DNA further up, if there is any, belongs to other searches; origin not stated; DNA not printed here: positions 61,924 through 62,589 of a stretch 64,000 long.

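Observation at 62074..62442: AT-rich 122-aa ORF in the immunity slot directly after the toxin-like gene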

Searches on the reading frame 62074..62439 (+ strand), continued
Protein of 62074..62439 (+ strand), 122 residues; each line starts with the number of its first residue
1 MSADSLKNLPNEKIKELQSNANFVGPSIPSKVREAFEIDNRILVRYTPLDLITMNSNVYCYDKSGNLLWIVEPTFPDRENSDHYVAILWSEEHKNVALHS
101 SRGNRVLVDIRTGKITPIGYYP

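Call 37: search_solved_structures(query=A1, max_evalue=10, show_alignments=2)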
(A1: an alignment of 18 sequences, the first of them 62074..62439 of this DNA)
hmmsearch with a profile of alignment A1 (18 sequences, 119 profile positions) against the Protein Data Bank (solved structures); distinct sequences matched with E-value up to 10: 19.
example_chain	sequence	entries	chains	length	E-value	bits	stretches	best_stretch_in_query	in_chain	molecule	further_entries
7dxn_A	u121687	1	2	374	0.087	16.2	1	52-72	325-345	Membrane associated protein kinase with beta-propeller domain, pyrrolo-quinoline quinone b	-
4pdt_A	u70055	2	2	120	0.11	15.9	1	48-103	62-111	Mannose recognizing lectin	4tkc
7evf_AA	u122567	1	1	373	0.12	15.7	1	52-72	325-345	PQQ_3 domain-containing protein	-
7eq5_A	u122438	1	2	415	0.21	15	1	52-72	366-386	Membrane associated protein kinase with beta-propeller domain, pyrrolo-quinoline quinone b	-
7om8_Y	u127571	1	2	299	0.66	13.4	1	76-117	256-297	Clathrin heavy chain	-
1xi4_A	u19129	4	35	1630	0.75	13.2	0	76-117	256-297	Clathrin heavy chain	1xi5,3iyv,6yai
6yai_C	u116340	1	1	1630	0.75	13.2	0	76-117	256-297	Clathrin heavy chain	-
6wcj_A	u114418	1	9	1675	0.81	13.1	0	76-117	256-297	Clathrin heavy chain 1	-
6sct_A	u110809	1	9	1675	0.81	13.1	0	76-117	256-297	Clathrin heavy chain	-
1c9l_A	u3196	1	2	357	0.9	12.9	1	76-117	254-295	CLATHRIN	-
9r9b_A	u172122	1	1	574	0.9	12.9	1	76-117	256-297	Clathrin heavy chain 1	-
5ods_A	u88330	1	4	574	0.9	12.9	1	76-117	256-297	Clathrin heavy chain 1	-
1c9i_A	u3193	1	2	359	0.91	12.9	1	76-117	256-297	CLATHRIN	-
1utc_A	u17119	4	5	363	0.93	12.9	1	76-117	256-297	CLATHRIN HEAVY CHAIN | Clathrin heavy chain 1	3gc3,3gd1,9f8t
9c0z_A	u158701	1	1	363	0.93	12.9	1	76-117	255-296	Clathrin heavy chain 1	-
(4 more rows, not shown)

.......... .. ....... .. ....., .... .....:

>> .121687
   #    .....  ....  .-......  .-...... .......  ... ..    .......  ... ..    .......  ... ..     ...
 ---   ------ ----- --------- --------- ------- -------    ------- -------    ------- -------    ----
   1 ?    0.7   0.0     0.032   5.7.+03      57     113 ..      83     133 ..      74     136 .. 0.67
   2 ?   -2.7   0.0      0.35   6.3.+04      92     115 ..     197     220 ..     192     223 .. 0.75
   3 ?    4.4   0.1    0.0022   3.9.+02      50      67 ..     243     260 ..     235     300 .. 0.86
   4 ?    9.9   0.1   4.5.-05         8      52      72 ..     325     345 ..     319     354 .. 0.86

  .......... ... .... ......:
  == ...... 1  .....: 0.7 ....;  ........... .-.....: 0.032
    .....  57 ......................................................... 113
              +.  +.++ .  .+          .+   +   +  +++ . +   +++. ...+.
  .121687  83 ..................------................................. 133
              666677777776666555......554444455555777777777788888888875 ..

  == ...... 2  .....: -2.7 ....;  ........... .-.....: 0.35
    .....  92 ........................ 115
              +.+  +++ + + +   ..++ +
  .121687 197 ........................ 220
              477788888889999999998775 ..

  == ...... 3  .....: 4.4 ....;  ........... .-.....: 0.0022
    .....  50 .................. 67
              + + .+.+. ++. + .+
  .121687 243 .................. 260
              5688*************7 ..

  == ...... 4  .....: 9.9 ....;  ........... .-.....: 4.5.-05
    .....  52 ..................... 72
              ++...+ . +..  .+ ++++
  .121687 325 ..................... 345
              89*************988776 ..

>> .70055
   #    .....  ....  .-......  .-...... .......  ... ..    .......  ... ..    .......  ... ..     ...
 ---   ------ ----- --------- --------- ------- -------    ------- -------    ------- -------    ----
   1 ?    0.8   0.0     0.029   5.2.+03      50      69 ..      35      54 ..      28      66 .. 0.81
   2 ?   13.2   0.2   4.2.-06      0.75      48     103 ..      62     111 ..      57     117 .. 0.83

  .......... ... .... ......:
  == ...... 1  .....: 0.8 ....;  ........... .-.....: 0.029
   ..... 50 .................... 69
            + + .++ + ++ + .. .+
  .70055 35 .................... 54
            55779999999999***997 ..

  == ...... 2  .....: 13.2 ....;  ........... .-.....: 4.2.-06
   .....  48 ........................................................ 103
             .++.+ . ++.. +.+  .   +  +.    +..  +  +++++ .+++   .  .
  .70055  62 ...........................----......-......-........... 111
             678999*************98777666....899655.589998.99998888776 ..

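Call 40: search_protein_families(library=pfam, proteins=[L002:5525-5986:+, L003:108-1103:+, L005:2099-3655:+, L002:4190-5986:+], max_evalue=10)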
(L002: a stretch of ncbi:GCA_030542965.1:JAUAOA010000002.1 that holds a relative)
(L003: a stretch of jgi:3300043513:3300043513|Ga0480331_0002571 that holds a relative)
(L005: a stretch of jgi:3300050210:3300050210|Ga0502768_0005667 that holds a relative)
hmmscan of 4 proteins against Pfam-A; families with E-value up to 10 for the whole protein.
L002:5525-5986:+ (154 aa): 1 family
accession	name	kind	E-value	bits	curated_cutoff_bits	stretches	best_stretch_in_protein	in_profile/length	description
PF15520.11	Ntox10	-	0.041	14.2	26.8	1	74-104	106-136/193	Novel toxin 10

L003:108-1103:+ (332 aa): 1 family
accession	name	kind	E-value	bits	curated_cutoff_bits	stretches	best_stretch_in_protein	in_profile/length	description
PF18127.6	NAMPT_N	-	0.05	14.3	25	1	161-219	26-80/98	Nicotinamide phosphoribosyltransferase, N-terminal domain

L005:2099-3655:+ (519 aa): 2 families
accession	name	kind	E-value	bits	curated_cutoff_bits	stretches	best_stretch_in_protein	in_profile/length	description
PF14449.11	PT-TG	-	5.8e-08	33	23.5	1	241-290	3-52/68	Pre-toxin TG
PF20155.4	TMP_3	-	0.21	11.7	41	1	187-264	8-81/192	Tape measure protein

L002:4190-5986:+ (599 aa): 2 families
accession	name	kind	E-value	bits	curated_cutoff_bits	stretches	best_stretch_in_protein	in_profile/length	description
PF19760.4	DUF6247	-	0.0086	16.7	26.9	1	98-144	12-57/99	Family of unknown function (DUF6247)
PF04830.18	DUF637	-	0.022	15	26.6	1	6-50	124-168/168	Possible hemagglutinin (DUF637)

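Call 41: predict_structure(alignment_id=A2)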
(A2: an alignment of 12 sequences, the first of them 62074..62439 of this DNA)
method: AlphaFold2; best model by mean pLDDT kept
length: 122 residues; sequences in the alignment: 12
mean_pLDDT: 81.2   pTM: 0.76
mean pLDDT of the five models: 81.2, 80.9, 79.0, 78.5, 74.8
residues with pLDDT >= 90: 45; 70-90: 50; 50-70: 22; < 50: 5
segments of 3 or more residues with pLDDT < 50: 120-122
pLDDT, mean of each block of 10 residues (from residue 1): 72 84 62 90 85 74 91 72 88 91 90 83 44
secondary structure, 60 per line:
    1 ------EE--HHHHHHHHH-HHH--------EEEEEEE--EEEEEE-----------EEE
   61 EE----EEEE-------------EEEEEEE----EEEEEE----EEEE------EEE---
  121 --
elements in order: H11-19 E32-38 E41-46 E58-62 E67-70 E84-90 E95-100 E105-108 E115-117

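Call 46: find_encoding_contigs(protein=P0039, flank=6000, max_places=4)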
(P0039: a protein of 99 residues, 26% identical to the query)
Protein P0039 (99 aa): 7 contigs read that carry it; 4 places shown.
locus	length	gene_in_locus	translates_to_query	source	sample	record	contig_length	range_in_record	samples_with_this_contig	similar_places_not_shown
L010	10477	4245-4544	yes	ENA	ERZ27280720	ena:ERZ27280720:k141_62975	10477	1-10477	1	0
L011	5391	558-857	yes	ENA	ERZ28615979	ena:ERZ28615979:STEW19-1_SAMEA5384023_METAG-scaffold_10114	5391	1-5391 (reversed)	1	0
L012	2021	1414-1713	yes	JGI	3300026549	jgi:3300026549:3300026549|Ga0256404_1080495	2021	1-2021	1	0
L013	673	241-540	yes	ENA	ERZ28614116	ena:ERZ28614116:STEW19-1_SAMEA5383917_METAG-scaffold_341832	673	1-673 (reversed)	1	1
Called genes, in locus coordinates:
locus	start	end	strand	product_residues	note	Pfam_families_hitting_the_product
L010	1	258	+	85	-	?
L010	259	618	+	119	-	-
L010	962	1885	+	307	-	PF05593:RHS_repeat (faint), PF25023:TEN_YD-shell (weak)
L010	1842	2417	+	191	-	-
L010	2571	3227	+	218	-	PF27174:YeeD (weak)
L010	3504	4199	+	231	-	PF25023:TEN_YD-shell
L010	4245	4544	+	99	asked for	PF25857:DUF7957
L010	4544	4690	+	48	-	-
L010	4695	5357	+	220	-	PF05593:RHS_repeat (faint), PF25023:TEN_YD-shell (weak)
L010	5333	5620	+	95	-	-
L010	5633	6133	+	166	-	PF16718:IFS (weak)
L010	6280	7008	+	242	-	PF05593:RHS_repeat (faint), PF25023:TEN_YD-shell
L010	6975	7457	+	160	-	-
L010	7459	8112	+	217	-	PF27174:YeeD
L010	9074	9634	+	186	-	-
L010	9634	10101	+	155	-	-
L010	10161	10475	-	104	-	?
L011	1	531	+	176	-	?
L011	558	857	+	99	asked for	PF25857:DUF7957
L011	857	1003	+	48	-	-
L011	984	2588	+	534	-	PF05593:RHS_repeat (faint), PF25023:TEN_YD-shell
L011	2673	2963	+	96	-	PF25857:DUF7957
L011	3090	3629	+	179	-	PF14567:SUKH_5 (faint), PF09346:SMI1_KNR4, PF14568:SUKH_6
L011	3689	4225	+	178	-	-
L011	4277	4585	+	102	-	-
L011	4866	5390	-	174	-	?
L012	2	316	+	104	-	?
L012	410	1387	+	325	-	PF25023:TEN_YD-shell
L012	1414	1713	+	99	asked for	PF25857:DUF7957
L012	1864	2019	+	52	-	?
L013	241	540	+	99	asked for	PF25857:DUF7957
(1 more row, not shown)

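Call 47: find_encoding_contigs(protein=P0036, flank=6000, max_places=2)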
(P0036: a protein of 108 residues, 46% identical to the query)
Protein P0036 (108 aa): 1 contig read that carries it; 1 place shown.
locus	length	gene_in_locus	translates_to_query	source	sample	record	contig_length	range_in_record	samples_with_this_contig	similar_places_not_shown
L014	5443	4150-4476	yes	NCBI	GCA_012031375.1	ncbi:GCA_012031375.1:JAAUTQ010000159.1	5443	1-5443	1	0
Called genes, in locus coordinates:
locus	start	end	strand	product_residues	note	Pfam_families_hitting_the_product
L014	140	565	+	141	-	-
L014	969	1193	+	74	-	-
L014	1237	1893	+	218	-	-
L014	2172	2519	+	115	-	-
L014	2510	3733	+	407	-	PF14449:PT-TG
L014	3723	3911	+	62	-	-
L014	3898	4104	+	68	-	-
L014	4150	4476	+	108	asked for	PF25857:DUF7957 (weak)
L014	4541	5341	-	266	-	-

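Call 48: find_encoding_contigs(protein=P0023, flank=6000, max_places=2)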
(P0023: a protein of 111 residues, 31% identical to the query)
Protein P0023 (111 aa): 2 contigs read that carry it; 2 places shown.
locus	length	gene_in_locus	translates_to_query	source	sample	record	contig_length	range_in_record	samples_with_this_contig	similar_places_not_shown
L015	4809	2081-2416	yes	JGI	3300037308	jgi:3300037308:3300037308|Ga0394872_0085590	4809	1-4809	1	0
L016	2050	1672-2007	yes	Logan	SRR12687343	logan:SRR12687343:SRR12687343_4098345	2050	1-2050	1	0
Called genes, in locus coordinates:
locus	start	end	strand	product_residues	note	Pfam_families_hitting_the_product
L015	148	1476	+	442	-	-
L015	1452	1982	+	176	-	-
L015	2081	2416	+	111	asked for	PF25857:DUF7957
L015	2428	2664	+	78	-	-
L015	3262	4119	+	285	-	PF07719:TPR_2 (faint), PF13181:TPR_8 (faint), PF13371:TPR_9 (faint), PF13424:TPR_12, PF13414:TPR_11, PF14559:TPR_19 (weak), PF13431:TPR_17, PF00515:TPR_1 (weak), +5 more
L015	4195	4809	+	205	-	?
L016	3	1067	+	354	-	?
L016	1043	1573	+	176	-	-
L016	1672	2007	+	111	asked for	PF25857:DUF7957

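Call 57: search_dna_similar(query=L002:5525-5986:+, collection=plasmids, mode=protein, max_evalue=0.1)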
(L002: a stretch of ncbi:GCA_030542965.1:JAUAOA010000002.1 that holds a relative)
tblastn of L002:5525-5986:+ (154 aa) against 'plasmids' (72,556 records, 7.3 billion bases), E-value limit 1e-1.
No match.

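Call 59: find_related_loci(query=A5, collection=genome_contigs, flank=7000)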
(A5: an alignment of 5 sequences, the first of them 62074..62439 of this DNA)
Query A5 (122 aa) in genome_contigs; peptide patterns used: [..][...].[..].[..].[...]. (x = any residue, [..] = any of these).
52 stretches matched a pattern; 1 encode a relative of the query (tblastn E <= 1e-3); 1 distinct loci.
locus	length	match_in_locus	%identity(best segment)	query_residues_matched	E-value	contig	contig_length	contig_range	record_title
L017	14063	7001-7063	62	52-72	2e-5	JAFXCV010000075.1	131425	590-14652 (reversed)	MAG: Oscillospiraceae bacterium isolate RGIG6299 Sheep_Rectum-3__c1285522, whole genome shotgun sequence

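Call 60: find_related_loci(query=A5, collection=metagenome_contigs, flank=5000)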
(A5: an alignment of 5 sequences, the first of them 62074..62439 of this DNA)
Query A5 (122 aa) in metagenome_contigs; peptide patterns used: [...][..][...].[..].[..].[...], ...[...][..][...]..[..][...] (x = any residue, [..] = any of these).
341 stretches matched a pattern, but none encodes a relative of the query by tblastn (E <= 1e-3).

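Call 70: fold_search(model_id=the predicted structure, library=pdb)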
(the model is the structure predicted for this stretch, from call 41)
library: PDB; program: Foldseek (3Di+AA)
matches with E <= 10: 1179; with E <= 0.001: 0
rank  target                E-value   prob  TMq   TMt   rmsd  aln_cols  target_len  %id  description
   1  7cqy_C                1.3e-02  1.00  0.50  0.17   4.3        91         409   14  Tetrathionate hydrolase from Acidithiobacillus ferrooxidans mutant - D325N (released 2021-01-27)
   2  6r5y_D                2.5e-02  1.00  0.42  0.33   3.3        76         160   14  8-bladed beta-propeller formed by two 4-bladed fragments (released 2019-11-13)
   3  6g6q_F                4.2e-02  1.00  0.47  0.38   3.1        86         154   17  Crystal structure of the computationally designed Ika4 protein (released 2018-11-28)
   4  6g6q_E                4.4e-02  1.00  0.50  0.40   3.2        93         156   16  Crystal structure of the computationally designed Ika4 protein (released 2018-11-28)
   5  8bvq_B                4.4e-02  0.98  0.46  0.17   5.9       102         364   19  E. coli BAM complex (BamABCDE) bound to darobactin B (released 2023-05-24)
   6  3db7                  4.4e-02  0.63  0.30  0.29   8.7       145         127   19  Crystal structure of a putative calcium-regulated periplasmic protein (bt0923) from bacteroides thetaiotaomicron at 1.40 (released 2008-10-28)
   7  6lqs_BE               4.7e-02  0.82  0.38  0.07  10.6       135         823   14  Cryo-EM structure of 90S small subunit preribosomes in transition states (State D) (released 2020-09-16)
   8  6g6q_A                4.9e-02  1.00  0.46  0.36   3.5        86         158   17  Crystal structure of the computationally designed Ika4 protein (released 2018-11-28)
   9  6g6q_C                4.9e-02  1.00  0.46  0.36   3.5        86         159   17  Crystal structure of the computationally designed Ika4 protein (released 2018-11-28)
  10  6r5y_B                4.9e-02  0.99  0.44  0.34   3.6        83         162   14  8-bladed beta-propeller formed by two 4-bladed fragments (released 2019-11-13)
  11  7om8_Y                4.9e-02  0.54  0.31  0.26  14.4       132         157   16  Beta2 appendage domain of AP2 bound to terminal domains beneath the hub of the 28 triskelia mini clathrin coat complex (released 2021-08-11)
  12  6r5x_B                5.6e-02  0.99  0.40  0.60   3.6        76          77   17  8-bladed beta-propeller formed by four 2-bladed fragments (released 2019-11-13)
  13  3due                  5.6e-02  0.82  0.37  0.36   7.8       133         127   16  CRYSTAL STRUCTURE OF A PUTATIVE PERIPLASMIC PROTEIN FROM DUF2874 FAMILY (BVU_2987) FROM BACTEROIDES VULGATUS ATCC 8482 A (released 2008-08-05)
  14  6r60_B                5.9e-02  0.99  0.41  0.30   3.4        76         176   16  asymmetric antiparallel assembly of two 5-bladed beta-propeller fragments (released 2019-11-13)
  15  6r5z_A                6.6e-02  0.99  0.44  0.45   3.7        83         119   13  9-bladed beta-propeller formed by three 3-bladed fragments (released 2019-11-13)
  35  6r5x_A                1.2e-01  0.98  0.40  0.60   3.3        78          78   14  8-bladed beta-propeller formed by four 2-bladed fragments (released 2019-11-13)
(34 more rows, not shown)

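Call 74: list_cluster_members(proteins=[P0001, P0003, P0004, P0005, P0006, P0008, P0011, P0019])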
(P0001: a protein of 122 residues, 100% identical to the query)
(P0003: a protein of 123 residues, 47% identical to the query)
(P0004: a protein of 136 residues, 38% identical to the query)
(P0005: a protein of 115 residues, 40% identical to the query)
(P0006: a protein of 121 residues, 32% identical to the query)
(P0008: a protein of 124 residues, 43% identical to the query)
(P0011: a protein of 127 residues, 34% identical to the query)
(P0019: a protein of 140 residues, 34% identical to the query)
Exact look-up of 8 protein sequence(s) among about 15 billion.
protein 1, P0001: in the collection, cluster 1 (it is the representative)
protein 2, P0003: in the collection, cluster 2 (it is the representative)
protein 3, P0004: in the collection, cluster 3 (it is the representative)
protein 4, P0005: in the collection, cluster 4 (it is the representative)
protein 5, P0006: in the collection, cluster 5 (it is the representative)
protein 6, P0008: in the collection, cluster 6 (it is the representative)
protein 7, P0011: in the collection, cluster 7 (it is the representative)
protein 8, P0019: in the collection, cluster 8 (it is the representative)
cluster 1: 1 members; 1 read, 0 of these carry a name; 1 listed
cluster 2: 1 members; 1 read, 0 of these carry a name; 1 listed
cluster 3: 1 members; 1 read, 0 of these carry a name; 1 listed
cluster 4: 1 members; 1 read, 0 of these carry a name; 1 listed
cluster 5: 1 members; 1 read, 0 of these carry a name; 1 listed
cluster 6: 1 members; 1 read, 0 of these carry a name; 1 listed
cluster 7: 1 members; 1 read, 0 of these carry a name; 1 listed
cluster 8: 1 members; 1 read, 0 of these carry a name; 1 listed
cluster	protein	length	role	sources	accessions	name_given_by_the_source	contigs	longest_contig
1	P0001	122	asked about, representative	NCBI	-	-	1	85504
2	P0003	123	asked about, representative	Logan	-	-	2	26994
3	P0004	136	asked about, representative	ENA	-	-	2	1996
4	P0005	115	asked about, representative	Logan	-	-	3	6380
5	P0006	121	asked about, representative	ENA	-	-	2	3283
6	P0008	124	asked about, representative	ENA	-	-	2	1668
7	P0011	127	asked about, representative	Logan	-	-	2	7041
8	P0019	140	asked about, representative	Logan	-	-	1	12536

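Call 75: find_encoding_contigs(protein=P0003, flank=6000, max_places=2)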
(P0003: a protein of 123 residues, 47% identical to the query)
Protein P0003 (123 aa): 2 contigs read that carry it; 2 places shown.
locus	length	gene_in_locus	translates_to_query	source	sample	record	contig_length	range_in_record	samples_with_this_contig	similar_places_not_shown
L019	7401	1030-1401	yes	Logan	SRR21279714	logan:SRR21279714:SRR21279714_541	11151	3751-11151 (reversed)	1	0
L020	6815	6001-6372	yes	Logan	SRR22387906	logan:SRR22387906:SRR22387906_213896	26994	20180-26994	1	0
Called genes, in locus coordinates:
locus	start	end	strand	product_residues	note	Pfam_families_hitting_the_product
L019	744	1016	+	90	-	-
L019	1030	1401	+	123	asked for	PF25857:DUF7957 (weak)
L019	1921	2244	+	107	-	-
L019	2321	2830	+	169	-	-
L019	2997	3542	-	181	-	PF13302:Acetyltransf_3, PF13420:Acetyltransf_4, PF00583:Acetyltransf_1, PF13673:Acetyltransf_10, PF13508:Acetyltransf_7, PF08445:FR47 (faint)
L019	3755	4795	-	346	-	-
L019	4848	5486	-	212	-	PF01966:HD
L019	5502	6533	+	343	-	PF13646:HEAT_2 (weak)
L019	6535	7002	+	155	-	PF01980:TrmO_N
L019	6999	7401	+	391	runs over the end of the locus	-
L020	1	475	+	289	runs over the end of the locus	PF01370:Epimerase, PF13460:NAD_binding_10 (weak)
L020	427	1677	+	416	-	PF00083:Sugar_tr (weak), PF12832:MFS_1_like, PF07690:MFS_1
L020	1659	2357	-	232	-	-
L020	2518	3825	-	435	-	-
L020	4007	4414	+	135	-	PF00989:PAS, PF13188:PAS_8 (weak), PF08448:PAS_4, PF13426:PAS_9, PF08447:PAS_3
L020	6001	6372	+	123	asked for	PF25857:DUF7957 (weak)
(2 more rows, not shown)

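Call 77: search_protein_families(library=pfam, proteins=[L001:4974-5996:+, L015:148-1473:+, L015:1452-1979:+, L012:410-1384:+, L014:2510-3730:+, L011:984-2585:+, L010:3504-4196:+], max_evalue=0.01)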
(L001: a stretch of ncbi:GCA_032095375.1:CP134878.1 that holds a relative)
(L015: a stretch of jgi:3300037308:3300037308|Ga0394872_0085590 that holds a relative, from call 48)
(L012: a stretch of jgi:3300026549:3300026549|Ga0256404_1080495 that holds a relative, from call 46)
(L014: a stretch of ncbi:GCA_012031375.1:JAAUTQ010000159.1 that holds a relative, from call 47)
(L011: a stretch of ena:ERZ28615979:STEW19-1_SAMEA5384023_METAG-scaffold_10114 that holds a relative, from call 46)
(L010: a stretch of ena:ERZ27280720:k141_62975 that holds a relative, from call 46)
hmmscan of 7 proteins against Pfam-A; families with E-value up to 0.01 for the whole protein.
L001:4974-5996:+ (341 aa): 0 families

L015:148-1473:+ (442 aa): 0 families

L015:1452-1979:+ (176 aa): 0 families

L012:410-1384:+ (325 aa): 0 families

L014:2510-3730:+ (407 aa): 1 family
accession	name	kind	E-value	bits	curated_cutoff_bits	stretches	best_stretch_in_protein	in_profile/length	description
PF14449.11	PT-TG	-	8.8e-08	32.5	23.5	1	128-189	3-53/68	Pre-toxin TG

L011:984-2585:+ (534 aa): 2 families
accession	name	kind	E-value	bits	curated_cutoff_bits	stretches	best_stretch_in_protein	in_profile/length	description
PF05593.20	RHS_repeat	-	4.7e-21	75.1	22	2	15-51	1-37/38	RHS Repeat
PF03217.20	SlpA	-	0.0046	17.5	23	1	110-150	3-45/63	Surface layer protein A domain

L010:3504-4196:+ (231 aa): 0 families

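Call 116: find_encoding_contigs(protein=P0005, flank=5000, max_places=2)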
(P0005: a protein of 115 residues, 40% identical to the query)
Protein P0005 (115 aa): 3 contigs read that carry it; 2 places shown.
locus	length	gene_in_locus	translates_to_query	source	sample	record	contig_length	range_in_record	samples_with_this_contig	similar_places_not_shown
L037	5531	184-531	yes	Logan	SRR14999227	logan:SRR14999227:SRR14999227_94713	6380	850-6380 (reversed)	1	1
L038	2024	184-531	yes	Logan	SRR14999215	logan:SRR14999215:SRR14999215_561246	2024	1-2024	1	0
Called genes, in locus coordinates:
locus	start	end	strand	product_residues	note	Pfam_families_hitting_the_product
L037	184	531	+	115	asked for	-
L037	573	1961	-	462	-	PF05761:5_nucleotid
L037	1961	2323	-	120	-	PF00581:Rhodanese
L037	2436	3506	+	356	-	PF14696:Glyoxalase_5, PF00903:Glyoxalase, PF13669:Glyoxalase_4 (weak)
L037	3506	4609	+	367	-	PF20510:HgmA_N, PF04209:HgmA_C (weak)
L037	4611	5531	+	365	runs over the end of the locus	PF00383:dCMP_cyt_deam_1, PF01872:RibD_C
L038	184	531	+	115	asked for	-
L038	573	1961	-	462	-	PF05761:5_nucleotid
